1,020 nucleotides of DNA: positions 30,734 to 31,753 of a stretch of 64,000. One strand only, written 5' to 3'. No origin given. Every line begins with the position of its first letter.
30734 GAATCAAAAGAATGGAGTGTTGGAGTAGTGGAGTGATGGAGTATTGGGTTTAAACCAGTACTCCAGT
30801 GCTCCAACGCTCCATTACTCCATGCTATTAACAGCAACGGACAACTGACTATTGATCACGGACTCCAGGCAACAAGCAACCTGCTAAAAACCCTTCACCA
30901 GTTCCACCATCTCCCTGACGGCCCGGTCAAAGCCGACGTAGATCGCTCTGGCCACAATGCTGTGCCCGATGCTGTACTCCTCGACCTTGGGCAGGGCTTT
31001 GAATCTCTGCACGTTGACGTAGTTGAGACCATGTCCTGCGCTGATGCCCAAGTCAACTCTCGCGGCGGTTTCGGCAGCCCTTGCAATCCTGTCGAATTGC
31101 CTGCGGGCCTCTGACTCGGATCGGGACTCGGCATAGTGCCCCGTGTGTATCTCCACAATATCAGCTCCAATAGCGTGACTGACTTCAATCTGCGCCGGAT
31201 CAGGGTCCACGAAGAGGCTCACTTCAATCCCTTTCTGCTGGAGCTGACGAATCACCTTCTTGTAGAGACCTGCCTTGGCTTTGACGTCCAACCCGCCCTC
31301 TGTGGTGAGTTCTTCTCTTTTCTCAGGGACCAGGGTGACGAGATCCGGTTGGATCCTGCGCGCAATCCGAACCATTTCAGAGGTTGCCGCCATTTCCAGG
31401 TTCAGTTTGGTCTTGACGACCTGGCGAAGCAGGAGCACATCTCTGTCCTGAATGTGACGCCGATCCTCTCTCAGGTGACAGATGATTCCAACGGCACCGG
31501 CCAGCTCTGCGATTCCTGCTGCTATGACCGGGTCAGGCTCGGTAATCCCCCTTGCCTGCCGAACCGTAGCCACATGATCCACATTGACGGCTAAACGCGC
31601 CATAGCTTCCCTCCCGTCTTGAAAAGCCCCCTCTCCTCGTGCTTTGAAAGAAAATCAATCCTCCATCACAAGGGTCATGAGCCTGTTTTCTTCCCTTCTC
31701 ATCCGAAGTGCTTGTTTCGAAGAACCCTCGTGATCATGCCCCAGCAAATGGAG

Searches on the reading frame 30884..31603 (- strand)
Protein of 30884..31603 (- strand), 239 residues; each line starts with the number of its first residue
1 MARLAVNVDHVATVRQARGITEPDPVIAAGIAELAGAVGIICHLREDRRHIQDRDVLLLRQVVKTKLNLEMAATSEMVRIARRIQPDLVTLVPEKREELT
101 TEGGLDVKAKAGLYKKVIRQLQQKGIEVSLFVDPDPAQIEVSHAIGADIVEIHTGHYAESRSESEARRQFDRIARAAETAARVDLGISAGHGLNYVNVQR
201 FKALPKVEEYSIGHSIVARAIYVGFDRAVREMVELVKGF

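Call 10: find_encoding_contigs(protein=window:30884-31603:-, flank=3000, max_places=6)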
Protein window:30884-31603:- (239 aa): 8 contigs read that carry it; 6 places shown.
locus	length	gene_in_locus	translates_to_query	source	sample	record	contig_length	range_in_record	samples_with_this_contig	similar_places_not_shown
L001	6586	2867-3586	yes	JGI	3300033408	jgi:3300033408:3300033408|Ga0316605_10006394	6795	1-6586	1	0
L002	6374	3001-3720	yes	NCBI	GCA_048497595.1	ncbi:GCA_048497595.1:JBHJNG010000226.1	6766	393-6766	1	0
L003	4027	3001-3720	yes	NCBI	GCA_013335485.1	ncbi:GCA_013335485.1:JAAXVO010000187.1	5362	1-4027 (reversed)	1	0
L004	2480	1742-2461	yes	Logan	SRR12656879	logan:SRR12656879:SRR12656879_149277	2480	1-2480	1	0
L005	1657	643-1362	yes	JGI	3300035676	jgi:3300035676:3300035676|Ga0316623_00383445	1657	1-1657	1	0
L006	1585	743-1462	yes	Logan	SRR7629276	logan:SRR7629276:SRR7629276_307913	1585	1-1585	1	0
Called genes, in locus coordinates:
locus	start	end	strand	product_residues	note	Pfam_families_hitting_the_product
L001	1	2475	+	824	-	?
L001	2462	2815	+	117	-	PF02130:YbeY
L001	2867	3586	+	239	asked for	PF03740:PdxJ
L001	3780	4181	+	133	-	PF01648:ACPS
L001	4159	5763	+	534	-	PF03853:YjeF_N, PF02110:HK (faint), PF01256:Carb_kinase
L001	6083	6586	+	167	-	PF02367:TsaE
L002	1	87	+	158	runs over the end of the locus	?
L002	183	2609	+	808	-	PF07697:7TMR-HDED, PF07698:7TM-7TMR_HD, PF01966:HD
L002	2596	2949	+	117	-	PF02130:YbeY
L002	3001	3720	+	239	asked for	PF03740:PdxJ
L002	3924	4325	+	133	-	PF01648:ACPS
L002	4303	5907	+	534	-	PF03853:YjeF_N, PF02110:HK (faint), PF01256:Carb_kinase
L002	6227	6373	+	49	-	?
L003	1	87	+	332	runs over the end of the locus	PF01695:IstB_IS21 (faint), PF02562:PhoH, PF13245:AAA_19 (weak), PF13604:AAA_30 (weak)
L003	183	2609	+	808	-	PF07697:7TMR-HDED, PF07698:7TM-7TMR_HD, PF01966:HD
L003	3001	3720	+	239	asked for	PF03740:PdxJ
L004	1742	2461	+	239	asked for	PF03740:PdxJ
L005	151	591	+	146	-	PF02130:YbeY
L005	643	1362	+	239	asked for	PF03740:PdxJ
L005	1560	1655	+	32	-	?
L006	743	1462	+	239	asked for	PF03740:PdxJ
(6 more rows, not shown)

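Call 15: find_related_loci(query=window:30884-31603:-, collection=genome_contigs, flank=6000)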
Query window:30884-31603:- (239 aa) in genome_contigs; peptide patterns used: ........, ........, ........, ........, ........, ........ (x = any residue, [..] = any of these).
600 stretches matched a pattern (row limit reached: there are more); 438 encode a relative of the query (tblastn E <= 1e-3); the best 80 are kept; 80 distinct loci.
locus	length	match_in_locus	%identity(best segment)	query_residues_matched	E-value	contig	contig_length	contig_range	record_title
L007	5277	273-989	79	1-239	1e-128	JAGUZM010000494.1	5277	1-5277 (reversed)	MAG: Deltaproteobacteria bacterium isolate DeMMO6_18 c_000000074871, whole genome shotgun sequence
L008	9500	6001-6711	77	1-237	7e-123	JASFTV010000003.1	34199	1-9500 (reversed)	MAG: Desulfobacteraceae bacterium isolate D1103U20metaG_sub_Bin_336 D1103U20metaG_FD_scaffold_183_c1, whole genome shotg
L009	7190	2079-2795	75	1-239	4e-121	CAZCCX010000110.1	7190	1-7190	MAG TPA_asm: uncultured Desulfobacteraceae bacterium isolate binchicken_co89_617 genome assembly, contig: NODE_21900_len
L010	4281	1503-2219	74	1-239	2e-121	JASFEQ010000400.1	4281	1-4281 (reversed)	MAG: Desulfobacteraceae bacterium isolate D0606M12metaG_Bin_56 D0606M12metaG_FD_scaffold_8033_c1, whole genome shotgun s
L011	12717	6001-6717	74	1-239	7e-120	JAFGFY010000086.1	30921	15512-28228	MAG: Deltaproteobacteria bacterium isolate Zod_Metabat.1351 k87_1951485, whole genome shotgun sequence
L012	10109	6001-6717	73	1-239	1e-119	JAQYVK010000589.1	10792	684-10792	MAG: Desulfatiglandales bacterium isolate SG_15_bin78 SG_15_bin.78.orig_15_c_000001069973, whole genome shotgun sequence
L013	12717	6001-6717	74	1-239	4e-119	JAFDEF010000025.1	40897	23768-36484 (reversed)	MAG: Deltaproteobacteria bacterium isolate Meg19_1012_Bin_503 Meg19_1012_Bin_503_scaffold_1395, whole genome shotgun seq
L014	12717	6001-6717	73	1-239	5e-119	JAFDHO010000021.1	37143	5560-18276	MAG: Deltaproteobacteria bacterium isolate Meg22_1214_Bin_272 Meg22_1214_Bin_272_scaffold_2465, whole genome shotgun seq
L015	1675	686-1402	74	1-239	2e-127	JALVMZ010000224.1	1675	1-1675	MAG: Desulfobacteraceae bacterium isolate A3_maxbin2_scaf2bin.136 A3_NODE_232180_length_1675_cov_2.764212, whole genome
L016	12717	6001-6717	72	1-239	1e-115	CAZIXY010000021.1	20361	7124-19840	MAG TPA_asm: uncultured Desulfobacteraceae bacterium isolate binchicken_co256_358 genome assembly, contig: NODE_5338_len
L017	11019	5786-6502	72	1-239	9e-115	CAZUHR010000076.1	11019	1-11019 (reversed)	MAG TPA_asm: uncultured Desulfobacteraceae bacterium isolate binchicken_co129_132 genome assembly, contig: NODE_18779_le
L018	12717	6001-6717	69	1-239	3e-114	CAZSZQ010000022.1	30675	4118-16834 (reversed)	MAG TPA_asm: uncultured Desulfatiglans sp. isolate SRP192927_co7_235 genome assembly, contig: NODE_2367_length_30675_cov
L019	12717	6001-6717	69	1-239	2e-114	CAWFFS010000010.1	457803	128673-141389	MAG: uncultured delta proteobacterium isolate MFD02416.bin.2.25 genome assembly, contig: contig_3048, whole genome shotg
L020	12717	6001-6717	69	1-239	7e-114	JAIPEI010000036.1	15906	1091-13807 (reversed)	MAG: Deltaproteobacteria bacterium isolate Tobar14m-G17 Tobar14m-C2318, whole genome shotgun sequence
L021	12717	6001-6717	71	1-239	3e-112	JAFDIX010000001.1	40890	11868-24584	MAG: Deltaproteobacteria bacterium isolate Meg22_24_Bin_103 Meg22_24_Bin_103_scaffold_733, whole genome shotgun sequence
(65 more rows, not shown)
